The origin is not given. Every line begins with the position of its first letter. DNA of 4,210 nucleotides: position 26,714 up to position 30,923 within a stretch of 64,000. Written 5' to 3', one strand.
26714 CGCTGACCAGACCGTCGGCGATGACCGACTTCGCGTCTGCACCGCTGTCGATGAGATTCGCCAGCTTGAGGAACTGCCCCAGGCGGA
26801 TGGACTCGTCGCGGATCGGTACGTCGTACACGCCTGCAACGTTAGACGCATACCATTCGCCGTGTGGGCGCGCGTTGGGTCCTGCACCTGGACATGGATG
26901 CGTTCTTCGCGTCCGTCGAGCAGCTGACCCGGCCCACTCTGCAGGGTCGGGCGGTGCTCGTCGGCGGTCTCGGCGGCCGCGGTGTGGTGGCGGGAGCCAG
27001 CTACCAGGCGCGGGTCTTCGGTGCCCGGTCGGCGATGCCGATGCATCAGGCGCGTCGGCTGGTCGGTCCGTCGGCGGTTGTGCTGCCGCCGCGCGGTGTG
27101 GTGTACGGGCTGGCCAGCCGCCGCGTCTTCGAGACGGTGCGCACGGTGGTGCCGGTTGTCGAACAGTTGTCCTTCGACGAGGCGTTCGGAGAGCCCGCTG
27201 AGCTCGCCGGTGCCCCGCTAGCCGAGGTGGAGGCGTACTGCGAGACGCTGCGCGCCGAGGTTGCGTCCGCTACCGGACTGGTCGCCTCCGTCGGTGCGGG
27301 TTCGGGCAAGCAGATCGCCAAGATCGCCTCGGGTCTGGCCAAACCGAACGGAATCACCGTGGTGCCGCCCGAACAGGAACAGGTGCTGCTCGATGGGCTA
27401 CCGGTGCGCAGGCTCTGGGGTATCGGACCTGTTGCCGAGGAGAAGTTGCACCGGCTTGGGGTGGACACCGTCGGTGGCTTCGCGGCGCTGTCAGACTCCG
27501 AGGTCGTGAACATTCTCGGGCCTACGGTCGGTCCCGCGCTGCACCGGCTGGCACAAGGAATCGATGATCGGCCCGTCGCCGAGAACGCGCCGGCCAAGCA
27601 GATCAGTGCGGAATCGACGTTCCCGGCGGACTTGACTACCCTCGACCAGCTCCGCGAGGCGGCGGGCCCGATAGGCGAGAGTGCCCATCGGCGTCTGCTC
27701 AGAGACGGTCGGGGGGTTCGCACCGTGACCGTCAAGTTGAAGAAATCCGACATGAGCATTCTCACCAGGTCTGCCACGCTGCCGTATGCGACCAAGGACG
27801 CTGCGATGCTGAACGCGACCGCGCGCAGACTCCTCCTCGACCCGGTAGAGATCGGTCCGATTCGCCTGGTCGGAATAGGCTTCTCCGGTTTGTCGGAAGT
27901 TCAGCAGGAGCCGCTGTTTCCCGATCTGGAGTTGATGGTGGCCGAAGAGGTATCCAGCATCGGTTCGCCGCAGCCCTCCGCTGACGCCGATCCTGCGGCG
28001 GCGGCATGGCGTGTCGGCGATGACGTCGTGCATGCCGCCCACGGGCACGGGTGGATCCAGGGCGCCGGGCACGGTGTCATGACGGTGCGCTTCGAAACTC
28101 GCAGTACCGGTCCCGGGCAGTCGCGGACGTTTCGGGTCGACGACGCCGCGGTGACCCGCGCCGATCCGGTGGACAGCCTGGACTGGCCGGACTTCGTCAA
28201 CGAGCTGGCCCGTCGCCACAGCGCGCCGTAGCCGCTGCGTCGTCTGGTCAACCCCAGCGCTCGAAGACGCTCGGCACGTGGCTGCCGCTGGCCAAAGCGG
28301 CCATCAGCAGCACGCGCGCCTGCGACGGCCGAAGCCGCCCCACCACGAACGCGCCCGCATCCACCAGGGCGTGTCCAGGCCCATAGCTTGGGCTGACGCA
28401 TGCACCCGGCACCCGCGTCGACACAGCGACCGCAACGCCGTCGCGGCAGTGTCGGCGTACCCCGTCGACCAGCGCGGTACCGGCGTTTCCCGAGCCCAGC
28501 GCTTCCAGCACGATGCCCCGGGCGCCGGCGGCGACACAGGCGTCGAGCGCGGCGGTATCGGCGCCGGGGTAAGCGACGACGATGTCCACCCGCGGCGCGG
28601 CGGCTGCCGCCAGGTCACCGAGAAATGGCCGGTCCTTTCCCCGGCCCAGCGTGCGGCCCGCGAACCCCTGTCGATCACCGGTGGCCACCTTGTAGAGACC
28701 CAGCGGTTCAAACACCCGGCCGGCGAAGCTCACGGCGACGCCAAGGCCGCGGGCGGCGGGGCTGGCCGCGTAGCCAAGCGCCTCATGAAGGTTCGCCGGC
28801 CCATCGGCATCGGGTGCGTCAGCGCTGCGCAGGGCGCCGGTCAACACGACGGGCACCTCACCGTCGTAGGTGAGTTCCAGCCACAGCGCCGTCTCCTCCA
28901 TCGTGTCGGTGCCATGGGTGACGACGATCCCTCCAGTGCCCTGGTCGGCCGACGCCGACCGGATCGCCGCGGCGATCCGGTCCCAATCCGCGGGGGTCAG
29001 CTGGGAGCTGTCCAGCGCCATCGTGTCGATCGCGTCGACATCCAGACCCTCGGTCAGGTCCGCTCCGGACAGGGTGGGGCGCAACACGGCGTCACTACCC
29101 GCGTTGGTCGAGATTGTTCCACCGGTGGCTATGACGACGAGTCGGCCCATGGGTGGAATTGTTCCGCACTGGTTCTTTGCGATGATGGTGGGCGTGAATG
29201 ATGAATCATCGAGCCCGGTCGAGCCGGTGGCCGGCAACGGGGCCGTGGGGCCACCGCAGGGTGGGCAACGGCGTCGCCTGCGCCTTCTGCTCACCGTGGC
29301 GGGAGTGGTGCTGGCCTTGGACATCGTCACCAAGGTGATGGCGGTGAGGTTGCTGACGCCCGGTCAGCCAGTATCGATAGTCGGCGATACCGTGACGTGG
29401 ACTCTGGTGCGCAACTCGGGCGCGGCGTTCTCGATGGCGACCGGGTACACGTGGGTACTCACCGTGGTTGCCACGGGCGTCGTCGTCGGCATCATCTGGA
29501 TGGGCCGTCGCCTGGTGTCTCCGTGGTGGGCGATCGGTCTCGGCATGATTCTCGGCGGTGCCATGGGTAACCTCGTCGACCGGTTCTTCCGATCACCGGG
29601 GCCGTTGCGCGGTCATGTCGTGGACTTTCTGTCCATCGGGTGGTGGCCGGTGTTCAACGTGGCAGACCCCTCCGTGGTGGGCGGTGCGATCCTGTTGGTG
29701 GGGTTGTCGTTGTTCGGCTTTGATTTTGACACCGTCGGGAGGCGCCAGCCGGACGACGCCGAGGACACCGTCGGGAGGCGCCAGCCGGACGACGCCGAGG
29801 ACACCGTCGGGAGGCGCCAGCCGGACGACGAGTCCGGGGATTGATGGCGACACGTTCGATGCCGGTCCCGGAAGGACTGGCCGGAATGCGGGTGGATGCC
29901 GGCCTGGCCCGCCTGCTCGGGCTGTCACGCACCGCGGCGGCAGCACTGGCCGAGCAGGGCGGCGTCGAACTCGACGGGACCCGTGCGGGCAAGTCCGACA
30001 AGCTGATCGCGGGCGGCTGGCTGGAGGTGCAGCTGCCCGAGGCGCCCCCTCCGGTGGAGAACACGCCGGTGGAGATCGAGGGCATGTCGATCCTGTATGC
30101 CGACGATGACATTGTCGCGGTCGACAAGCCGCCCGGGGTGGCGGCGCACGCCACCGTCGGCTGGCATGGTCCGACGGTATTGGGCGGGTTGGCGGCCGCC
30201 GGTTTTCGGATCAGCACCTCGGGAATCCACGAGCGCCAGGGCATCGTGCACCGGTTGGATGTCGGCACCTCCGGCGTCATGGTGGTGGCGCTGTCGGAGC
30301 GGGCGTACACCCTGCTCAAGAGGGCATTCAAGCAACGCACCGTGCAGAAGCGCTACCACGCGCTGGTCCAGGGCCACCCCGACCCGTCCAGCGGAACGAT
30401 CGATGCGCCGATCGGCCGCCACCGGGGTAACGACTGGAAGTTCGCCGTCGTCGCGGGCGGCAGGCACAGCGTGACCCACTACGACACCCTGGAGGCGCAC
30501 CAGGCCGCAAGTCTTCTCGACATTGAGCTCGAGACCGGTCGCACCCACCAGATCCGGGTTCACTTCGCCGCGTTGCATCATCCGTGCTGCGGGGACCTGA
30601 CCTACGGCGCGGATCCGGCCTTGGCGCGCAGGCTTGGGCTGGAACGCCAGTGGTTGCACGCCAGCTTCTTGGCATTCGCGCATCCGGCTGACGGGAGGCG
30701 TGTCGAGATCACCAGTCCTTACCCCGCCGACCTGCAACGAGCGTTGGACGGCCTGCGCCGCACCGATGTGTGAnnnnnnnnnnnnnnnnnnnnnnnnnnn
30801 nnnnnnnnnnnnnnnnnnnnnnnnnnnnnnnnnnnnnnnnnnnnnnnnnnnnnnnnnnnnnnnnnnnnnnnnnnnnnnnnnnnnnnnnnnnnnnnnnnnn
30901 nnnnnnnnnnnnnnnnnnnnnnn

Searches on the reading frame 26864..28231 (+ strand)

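Call 78: search_protein_families(library=pfam, proteins=[window:26864-28231:+], max_evalue=0.00001)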
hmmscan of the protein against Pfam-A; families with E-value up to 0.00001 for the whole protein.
window:26864-28231:+ (455 aa): 3 families
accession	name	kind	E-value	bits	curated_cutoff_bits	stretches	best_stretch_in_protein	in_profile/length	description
PF00817.25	IMS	-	5e-33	114.5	23.2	1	9-156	1-147/148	impB/mucB/samB family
PF11799.13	IMS_C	-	1.4e-23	83.8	20.7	1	245-348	2-104/109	impB/mucB/samB family C-terminal domain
PF11798.14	IMS_HHH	-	2.4e-06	27.9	24.4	1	172-200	4-32/32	IMS family HHH motif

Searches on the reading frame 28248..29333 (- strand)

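Call 18: search_protein_families(library=pfam, proteins=[window:28248-29333:-], max_evalue=0.001)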
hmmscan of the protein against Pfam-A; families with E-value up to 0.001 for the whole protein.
window:28248-29333:- (361 aa): 2 families
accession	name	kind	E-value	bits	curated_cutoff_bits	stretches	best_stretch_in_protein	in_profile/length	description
PF00710.25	Asparaginase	-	1.5e-44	152.3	22.5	1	64-227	1-172/193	Asparaginase, N-terminal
PF17763.6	Asparaginase_C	-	4.4e-24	85.1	34.6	1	248-351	1-105/114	Glutaminase/Asparaginase C-terminal domain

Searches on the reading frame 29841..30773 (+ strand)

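Call 18: search_protein_families(library=pfam, proteins=[window:29841-30773:+], max_evalue=0.001)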
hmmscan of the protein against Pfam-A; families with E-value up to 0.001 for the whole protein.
window:29841-30773:+ (310 aa): 2 families
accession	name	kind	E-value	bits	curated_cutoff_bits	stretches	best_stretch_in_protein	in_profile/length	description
PF00849.27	PseudoU_synth_2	-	2.1e-28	99.9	26.8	1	91-244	2-152/152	RNA pseudouridylate synthase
PF01479.30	S4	-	0.0003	20.9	22.8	1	16-52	1-39/48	S4 domain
